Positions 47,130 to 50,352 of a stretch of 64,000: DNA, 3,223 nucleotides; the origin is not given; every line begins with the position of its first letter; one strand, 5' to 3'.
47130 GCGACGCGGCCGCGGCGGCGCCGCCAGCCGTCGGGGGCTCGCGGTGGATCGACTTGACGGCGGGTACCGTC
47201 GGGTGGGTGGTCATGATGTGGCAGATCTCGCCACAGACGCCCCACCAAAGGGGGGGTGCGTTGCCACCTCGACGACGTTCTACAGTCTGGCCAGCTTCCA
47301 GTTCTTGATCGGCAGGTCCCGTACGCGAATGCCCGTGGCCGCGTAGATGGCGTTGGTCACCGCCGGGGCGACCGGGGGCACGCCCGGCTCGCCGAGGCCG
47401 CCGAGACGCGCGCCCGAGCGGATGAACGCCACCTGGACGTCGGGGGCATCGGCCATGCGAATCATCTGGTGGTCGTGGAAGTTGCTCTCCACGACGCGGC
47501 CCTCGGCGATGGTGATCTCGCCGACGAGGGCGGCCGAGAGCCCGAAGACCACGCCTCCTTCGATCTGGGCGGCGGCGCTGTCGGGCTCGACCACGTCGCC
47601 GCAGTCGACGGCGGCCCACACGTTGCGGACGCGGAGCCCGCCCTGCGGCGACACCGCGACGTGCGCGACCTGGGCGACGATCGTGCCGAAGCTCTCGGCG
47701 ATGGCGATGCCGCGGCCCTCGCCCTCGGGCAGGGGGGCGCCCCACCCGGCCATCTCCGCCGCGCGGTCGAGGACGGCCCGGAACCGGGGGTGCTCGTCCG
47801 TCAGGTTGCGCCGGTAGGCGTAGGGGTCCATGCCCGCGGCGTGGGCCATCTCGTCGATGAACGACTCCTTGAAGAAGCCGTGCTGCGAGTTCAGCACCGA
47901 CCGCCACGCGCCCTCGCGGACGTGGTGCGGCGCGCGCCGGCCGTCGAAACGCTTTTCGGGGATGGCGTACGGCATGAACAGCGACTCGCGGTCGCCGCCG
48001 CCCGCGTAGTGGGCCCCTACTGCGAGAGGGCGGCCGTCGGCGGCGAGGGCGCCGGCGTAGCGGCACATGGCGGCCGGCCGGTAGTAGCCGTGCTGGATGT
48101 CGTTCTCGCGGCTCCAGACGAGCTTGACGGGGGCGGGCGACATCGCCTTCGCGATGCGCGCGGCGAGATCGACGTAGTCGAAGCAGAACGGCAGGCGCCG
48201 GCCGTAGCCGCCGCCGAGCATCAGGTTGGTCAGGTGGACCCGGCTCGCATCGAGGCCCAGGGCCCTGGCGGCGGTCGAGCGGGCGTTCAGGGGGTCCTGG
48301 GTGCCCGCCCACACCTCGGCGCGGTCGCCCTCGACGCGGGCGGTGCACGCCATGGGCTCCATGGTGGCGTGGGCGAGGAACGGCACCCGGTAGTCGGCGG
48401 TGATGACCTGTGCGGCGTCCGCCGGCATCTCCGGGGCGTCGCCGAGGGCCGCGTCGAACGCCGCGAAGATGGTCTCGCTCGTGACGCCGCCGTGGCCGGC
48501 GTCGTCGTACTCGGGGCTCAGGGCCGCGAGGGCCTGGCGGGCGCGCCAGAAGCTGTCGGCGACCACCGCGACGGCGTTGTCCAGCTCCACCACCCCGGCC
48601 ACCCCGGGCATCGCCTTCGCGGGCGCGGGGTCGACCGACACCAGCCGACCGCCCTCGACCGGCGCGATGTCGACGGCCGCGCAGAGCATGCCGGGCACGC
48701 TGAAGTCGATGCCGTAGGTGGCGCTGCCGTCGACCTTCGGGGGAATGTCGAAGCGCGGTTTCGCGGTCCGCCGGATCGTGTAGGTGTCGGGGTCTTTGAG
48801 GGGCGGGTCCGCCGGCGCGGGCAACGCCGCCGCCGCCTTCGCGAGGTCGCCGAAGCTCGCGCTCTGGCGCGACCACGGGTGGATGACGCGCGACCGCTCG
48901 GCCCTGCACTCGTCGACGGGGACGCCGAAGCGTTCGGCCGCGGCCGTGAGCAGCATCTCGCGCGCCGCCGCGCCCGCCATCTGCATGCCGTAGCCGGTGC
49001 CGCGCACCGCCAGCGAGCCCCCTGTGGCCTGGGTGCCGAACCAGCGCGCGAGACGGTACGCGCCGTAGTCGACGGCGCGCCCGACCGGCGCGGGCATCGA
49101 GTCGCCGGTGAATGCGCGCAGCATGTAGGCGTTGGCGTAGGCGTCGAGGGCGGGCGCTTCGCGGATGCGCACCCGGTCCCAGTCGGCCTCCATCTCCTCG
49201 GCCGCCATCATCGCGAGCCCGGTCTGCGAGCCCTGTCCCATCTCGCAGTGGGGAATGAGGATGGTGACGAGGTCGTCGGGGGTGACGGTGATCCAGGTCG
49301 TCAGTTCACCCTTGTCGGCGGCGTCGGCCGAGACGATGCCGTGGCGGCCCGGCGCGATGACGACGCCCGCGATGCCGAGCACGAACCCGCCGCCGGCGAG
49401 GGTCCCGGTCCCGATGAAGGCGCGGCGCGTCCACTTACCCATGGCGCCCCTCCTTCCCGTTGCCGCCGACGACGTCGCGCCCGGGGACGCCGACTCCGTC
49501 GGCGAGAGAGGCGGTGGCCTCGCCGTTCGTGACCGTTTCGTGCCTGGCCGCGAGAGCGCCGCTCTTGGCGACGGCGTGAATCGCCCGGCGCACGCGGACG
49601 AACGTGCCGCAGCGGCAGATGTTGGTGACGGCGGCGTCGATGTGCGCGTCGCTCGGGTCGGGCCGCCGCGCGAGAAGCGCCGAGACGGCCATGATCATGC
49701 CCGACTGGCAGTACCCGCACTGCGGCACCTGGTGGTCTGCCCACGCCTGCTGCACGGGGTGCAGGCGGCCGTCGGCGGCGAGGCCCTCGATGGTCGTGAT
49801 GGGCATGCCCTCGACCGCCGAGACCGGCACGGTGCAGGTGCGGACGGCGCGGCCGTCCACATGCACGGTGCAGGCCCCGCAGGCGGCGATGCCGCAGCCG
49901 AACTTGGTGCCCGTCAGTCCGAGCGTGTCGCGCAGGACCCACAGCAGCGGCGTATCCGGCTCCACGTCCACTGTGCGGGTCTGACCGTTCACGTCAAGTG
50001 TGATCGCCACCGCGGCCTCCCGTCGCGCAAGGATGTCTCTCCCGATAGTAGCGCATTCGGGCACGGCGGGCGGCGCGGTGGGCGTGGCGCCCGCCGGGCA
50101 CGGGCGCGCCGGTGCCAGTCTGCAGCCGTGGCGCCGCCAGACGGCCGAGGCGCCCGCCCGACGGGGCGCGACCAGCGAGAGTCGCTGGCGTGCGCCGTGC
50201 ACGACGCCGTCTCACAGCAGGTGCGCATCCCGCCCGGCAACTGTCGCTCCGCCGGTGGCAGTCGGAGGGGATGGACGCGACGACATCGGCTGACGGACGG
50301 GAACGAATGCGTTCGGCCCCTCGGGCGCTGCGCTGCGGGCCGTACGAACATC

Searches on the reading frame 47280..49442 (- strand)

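Call 70: search_protein_families(library=pfam, proteins=[window:47280-49442:-], max_evalue=0.001)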
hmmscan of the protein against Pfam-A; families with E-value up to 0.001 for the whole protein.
window:47280-49442:- (720 aa): 2 families
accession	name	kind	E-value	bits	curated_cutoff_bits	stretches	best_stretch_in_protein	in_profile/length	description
PF02738.23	MoCoBD_1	-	7.4e-33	114.1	27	1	330-545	12-241/244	Molybdopterin cofactor-binding domain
PF20256.3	MoCoBD_2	-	2.8e-31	109.5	27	3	588-667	202-283/283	Molybdopterin cofactor-binding domain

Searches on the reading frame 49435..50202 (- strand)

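Call 70: search_protein_families(library=pfam, proteins=[window:49435-50202:-], max_evalue=0.001)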
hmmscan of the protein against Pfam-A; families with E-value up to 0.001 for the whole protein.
window:49435-50202:- (255 aa): 3 families
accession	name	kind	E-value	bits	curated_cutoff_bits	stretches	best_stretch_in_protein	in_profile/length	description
PF01799.25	Fer2_2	-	2e-27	95.6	30.3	1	137-209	1-75/75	[2Fe-2S] binding domain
PF00111.32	Fer2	-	1.6e-09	38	21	1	70-121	2-53/77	2Fe-2S iron-sulfur cluster binding domain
PF13085.11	Fer2_3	-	0.00015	22.2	27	1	102-140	51-88/107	2Fe-2S iron-sulfur cluster binding domain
